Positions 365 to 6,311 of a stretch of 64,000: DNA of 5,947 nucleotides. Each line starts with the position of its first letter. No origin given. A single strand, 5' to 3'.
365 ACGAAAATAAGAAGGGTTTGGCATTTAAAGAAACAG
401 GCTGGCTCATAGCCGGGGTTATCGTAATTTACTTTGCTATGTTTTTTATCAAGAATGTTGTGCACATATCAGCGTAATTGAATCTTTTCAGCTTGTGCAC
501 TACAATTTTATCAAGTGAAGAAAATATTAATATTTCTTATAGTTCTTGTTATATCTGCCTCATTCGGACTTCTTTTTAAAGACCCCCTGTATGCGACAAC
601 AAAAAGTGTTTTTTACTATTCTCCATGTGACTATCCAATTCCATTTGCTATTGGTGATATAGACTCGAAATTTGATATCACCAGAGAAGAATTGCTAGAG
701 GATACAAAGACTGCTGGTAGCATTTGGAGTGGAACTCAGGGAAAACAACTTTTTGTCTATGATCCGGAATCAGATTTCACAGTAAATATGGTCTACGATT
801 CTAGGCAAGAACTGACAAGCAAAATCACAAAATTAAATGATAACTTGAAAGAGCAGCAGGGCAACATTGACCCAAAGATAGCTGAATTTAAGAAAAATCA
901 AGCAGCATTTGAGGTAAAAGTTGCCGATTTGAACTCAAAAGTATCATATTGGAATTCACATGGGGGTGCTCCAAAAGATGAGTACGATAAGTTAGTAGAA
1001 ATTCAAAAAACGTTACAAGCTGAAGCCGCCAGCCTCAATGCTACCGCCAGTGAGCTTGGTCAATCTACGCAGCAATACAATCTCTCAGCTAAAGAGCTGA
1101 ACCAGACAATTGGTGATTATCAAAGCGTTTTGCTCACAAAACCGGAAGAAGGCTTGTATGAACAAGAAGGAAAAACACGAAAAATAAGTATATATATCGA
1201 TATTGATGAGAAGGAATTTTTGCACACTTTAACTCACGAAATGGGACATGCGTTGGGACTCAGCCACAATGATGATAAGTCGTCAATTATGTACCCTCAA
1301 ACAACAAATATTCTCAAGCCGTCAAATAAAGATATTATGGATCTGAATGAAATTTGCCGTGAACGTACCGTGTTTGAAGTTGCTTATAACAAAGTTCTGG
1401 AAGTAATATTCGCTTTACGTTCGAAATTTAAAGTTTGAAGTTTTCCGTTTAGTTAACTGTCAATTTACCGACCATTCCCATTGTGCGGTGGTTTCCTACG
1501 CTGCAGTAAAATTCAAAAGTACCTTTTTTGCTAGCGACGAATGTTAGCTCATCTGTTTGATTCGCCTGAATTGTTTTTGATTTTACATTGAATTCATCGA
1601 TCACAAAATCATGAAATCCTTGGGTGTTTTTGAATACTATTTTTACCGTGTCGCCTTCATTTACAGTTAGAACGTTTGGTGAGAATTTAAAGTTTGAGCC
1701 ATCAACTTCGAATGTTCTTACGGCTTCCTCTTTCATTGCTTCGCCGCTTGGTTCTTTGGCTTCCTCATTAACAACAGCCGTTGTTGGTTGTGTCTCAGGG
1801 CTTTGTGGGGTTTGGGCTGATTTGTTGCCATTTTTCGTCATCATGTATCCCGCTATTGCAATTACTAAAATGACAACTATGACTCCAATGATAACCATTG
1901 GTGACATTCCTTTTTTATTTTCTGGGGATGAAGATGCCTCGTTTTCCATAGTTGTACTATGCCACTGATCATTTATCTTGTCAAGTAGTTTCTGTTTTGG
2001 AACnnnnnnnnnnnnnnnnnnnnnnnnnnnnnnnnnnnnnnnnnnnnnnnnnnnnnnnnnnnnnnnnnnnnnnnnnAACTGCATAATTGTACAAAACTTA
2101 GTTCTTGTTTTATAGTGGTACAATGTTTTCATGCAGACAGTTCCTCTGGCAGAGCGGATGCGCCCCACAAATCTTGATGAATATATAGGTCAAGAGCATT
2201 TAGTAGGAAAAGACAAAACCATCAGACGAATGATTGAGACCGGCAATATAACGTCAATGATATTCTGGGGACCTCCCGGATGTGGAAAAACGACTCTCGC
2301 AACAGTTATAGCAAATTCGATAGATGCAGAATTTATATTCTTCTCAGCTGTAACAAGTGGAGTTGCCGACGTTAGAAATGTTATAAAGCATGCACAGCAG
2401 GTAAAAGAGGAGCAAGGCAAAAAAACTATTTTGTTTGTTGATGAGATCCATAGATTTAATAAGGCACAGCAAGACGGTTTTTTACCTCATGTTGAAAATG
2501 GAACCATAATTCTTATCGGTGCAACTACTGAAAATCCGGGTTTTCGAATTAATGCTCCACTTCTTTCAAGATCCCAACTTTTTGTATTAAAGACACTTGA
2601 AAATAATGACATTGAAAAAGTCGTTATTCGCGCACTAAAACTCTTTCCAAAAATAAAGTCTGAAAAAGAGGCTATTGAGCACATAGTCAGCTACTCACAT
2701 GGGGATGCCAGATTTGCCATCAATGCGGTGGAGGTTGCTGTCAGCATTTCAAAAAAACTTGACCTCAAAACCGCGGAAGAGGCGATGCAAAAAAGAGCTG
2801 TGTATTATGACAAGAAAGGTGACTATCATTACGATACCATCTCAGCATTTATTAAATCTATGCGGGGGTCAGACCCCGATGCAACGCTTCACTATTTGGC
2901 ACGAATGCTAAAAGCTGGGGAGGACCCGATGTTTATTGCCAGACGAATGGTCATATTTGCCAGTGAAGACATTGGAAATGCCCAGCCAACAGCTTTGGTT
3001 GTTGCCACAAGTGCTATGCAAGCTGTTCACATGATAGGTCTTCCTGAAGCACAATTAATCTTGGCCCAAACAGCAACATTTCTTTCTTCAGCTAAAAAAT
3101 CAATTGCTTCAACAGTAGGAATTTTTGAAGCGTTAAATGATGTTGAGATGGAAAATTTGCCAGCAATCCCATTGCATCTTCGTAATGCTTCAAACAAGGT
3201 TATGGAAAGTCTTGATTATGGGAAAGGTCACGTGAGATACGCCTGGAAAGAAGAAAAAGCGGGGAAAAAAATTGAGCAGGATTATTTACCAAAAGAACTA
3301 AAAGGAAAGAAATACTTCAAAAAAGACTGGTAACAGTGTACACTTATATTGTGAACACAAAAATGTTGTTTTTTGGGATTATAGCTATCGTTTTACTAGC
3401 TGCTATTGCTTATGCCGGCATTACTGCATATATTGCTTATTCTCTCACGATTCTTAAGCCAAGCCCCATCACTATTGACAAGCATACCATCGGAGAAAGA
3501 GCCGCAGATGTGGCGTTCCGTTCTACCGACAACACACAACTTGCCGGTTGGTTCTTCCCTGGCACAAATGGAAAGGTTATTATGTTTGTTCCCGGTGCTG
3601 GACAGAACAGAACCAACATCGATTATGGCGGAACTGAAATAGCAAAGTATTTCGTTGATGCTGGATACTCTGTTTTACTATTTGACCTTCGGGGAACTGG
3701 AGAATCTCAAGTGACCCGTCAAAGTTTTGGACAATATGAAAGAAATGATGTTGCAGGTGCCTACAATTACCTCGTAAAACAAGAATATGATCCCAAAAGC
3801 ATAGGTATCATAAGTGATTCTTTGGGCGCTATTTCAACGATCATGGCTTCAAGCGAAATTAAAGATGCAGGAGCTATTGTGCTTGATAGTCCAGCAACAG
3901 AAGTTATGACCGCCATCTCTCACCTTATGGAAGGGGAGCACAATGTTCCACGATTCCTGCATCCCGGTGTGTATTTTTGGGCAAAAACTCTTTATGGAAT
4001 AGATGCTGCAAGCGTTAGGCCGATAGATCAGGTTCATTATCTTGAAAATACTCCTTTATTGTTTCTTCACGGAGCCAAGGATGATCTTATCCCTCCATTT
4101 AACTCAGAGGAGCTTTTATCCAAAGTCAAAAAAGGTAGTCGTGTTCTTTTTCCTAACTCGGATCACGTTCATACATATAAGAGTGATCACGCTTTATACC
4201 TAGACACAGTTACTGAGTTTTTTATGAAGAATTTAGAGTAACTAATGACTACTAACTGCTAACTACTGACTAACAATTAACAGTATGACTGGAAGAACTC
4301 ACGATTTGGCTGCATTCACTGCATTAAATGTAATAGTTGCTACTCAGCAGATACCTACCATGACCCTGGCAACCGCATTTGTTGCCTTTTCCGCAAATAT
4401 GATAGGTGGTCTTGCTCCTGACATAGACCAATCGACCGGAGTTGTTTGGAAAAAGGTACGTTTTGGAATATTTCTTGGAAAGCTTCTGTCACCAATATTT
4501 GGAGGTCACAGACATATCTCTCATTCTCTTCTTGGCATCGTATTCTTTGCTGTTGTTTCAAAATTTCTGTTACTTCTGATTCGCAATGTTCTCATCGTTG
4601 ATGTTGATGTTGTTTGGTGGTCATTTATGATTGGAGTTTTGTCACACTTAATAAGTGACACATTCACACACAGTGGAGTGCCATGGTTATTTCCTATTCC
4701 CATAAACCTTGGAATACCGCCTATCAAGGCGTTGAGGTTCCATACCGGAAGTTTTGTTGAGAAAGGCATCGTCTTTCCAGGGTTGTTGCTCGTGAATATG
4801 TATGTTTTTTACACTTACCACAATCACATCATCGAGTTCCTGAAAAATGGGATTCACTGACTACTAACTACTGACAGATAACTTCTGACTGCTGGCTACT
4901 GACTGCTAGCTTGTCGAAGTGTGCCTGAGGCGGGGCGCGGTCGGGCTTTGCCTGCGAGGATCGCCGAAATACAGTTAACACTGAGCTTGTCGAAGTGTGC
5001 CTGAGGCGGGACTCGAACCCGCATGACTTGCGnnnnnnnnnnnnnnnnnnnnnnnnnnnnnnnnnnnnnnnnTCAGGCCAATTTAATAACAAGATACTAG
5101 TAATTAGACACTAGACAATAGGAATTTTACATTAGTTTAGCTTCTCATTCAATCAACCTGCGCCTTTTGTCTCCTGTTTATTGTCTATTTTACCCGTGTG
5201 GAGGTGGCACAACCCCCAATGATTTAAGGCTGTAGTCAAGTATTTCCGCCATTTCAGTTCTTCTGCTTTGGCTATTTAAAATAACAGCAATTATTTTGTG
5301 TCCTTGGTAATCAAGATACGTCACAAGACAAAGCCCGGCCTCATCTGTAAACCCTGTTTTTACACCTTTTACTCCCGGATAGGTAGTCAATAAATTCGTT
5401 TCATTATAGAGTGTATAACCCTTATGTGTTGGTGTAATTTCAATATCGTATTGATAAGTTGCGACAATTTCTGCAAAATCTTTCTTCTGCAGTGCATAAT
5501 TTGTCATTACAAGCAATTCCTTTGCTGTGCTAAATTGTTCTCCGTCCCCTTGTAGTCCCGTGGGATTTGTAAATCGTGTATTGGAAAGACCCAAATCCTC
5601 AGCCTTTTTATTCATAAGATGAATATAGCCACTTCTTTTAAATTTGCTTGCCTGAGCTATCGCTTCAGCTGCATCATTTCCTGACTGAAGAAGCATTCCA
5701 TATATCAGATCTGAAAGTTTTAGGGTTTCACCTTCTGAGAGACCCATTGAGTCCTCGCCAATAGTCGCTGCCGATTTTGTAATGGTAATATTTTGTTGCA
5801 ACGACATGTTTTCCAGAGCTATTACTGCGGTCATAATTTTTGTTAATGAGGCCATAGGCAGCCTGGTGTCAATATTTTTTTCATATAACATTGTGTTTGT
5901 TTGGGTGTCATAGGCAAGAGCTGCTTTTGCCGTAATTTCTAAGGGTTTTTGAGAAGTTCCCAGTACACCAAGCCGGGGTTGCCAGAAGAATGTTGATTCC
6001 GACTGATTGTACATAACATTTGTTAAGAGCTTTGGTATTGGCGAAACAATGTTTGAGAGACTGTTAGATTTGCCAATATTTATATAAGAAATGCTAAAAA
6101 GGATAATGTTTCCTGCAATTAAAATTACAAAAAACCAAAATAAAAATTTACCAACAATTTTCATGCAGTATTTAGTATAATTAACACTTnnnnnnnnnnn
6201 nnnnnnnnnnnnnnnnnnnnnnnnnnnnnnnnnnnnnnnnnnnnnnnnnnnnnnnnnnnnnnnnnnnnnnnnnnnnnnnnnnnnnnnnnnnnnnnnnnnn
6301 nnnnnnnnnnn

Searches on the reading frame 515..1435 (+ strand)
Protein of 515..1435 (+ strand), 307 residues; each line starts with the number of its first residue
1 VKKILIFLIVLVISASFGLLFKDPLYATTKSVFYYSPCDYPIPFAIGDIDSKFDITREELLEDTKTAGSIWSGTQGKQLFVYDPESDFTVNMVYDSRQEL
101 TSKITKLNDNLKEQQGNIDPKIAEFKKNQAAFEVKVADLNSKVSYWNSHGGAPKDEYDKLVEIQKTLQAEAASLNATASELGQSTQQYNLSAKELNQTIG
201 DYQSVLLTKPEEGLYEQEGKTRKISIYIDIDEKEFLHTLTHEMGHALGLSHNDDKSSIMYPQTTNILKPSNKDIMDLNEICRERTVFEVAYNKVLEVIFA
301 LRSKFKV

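Call 60: search_protein_families(library=pfam, proteins=[window:515-1435:+], max_evalue=0.001)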
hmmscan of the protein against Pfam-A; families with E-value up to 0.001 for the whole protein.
window:515-1435:+ (307 aa): 3 families
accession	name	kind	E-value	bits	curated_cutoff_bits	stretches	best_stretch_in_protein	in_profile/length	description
PF00413.30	Peptidase_M10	-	3.9e-08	33.8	24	1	232-265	105-138/159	Matrixin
PF07998.17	Peptidase_M54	-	1.2e-06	29.1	24.4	1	90-262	4-171/194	Peptidase family M54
PF13688.12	Reprolysin_5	-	0.00018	22.2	27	1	221-263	131-168/196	Metallo-peptidase family M12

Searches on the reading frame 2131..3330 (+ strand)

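Call 60: search_protein_families(library=pfam, proteins=[window:2131-3330:+], max_evalue=0.001)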
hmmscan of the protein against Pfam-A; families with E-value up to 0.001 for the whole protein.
window:2131-3330:+ (400 aa): 14 families
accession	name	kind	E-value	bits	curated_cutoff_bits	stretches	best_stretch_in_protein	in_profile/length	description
PF12002.13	MgsA_C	-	4.1e-53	180.1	27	1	246-397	1-149/167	MgsA AAA+ ATPase C terminal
PF16193.11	AAA_assoc_2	-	1.1e-24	87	34.3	1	174-245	4-81/81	AAA C-terminal domain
PF00004.35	AAA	-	2.9e-17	63.8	21.2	1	43-151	1-126/131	ATPase family associated with various cellular activities (AAA)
PF05496.18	RuvB_N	-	4.1e-15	56.3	27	1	10-133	1-121/159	Holliday junction DNA helicase RuvB P-loop domain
PF07728.20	AAA_5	-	1.6e-05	25.4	22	1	43-129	2-98/139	AAA domain (dynein-related subfamily)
PF13173.12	AAA_14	-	4.4e-05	23.9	27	1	44-114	6-79/129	AAA domain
PF01637.24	ATPase_2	-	6.3e-05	23.3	33.2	0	30-72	10-55/225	ATPase domain predominantly from Archaea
PF13401.12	AAA_22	-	8.6e-05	23.3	27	0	42-115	7-84/130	AAA domain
PF06068.19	TIP49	-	0.00025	20.8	23.8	1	17-78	25-88/347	TIP49 P-loop domain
PF01078.27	Mg_chelatase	-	0.00033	20.6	20.3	0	41-61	23-43/207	Magnesium chelatase, subunit ChlI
PF00158.32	Sigma54_activat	-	0.00036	20.7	20.2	0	94-134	90-130/168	Sigma-54 interaction domain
PF00931.28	NB-ARC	-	0.0004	20.1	23.5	1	28-67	6-48/248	NB-ARC domain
PF04851.21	ResIII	-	0.00053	20.4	22.5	0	88-133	116-162/164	Type III restriction enzyme, res subunit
PF07724.20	AAA_2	-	0.00076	20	27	0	40-126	3-104/166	AAA domain (Cdc48 subfamily)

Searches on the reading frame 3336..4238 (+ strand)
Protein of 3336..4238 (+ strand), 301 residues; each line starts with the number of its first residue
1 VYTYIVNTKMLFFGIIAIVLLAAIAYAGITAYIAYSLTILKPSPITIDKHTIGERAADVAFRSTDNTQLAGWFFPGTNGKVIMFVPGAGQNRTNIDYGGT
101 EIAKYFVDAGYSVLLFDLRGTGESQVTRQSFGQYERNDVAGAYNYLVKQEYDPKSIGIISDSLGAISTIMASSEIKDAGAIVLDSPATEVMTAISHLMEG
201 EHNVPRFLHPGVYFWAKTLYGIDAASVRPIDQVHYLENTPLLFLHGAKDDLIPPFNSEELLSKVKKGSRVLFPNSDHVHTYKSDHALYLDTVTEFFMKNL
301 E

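Call 60: search_protein_families(library=pfam, proteins=[window:3336-4238:+], max_evalue=0.001)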
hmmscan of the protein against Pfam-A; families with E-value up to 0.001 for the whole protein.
window:3336-4238:+ (301 aa): 6 families
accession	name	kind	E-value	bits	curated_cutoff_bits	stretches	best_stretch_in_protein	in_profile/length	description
PF12146.15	Hydrolase_4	-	2.5e-12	47.1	27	1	82-213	7-138/239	Serine aminopeptidase, S33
PF00326.27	Peptidase_S9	-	3.7e-11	43.3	22.6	1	103-300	7-210/213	Prolyl oligopeptidase family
PF00561.26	Abhydrolase_1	-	4.2e-10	40.1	25.8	1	81-190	2-103/245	alpha/beta hydrolase fold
PF02129.25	Peptidase_S15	-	3.5e-07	30.6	23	1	90-236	46-172/262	X-Pro dipeptidyl-peptidase (S15 family)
PF12697.13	Abhydrolase_6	-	0.00022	22.4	26.3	0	83-281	2-208/217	Alpha/beta hydrolase family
PF20434.5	BD-FAE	-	0.00042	20.3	26.8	0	226-263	178-214/215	BD-FAE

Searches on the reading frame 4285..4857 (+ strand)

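Call 60: search_protein_families(library=pfam, proteins=[window:4285-4857:+], max_evalue=0.001)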
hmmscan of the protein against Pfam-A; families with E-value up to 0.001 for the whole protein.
window:4285-4857:+ (191 aa): 3 families
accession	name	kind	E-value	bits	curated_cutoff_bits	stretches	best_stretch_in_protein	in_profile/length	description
PF04307.19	YdjM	-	6.1e-23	81.6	29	1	1-176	1-169/176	YdjM inner membrane protein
PF00882.24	Zn_dep_PLPC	-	3.8e-06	27.4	26.8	1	39-134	30-98/167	Zinc dependent phospholipase C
PF13803.12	DUF4184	-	0.00056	20.2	25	0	107-131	104-128/229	Domain of unknown function (DUF4184)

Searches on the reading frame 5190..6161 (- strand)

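Call 22: search_protein_families(library=pfam, proteins=[window:5190-6161:-], max_evalue=0.001)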
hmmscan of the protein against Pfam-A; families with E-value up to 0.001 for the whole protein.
window:5190-6161:- (323 aa): 3 families
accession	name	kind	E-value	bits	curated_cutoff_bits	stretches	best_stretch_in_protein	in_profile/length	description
PF00768.25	Peptidase_S11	-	1.1e-52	179.4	27.6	1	70-298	4-238/239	D-alanyl-D-alanine carboxypeptidase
PF13354.11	Beta-lactamase2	-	6.7e-08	32.6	22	1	85-218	6-141/214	Beta-lactamase enzyme family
PF02113.21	Peptidase_S13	-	0.00011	21.5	22.8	1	78-126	17-66/444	D-Ala-D-Ala carboxypeptidase 3 (S13) family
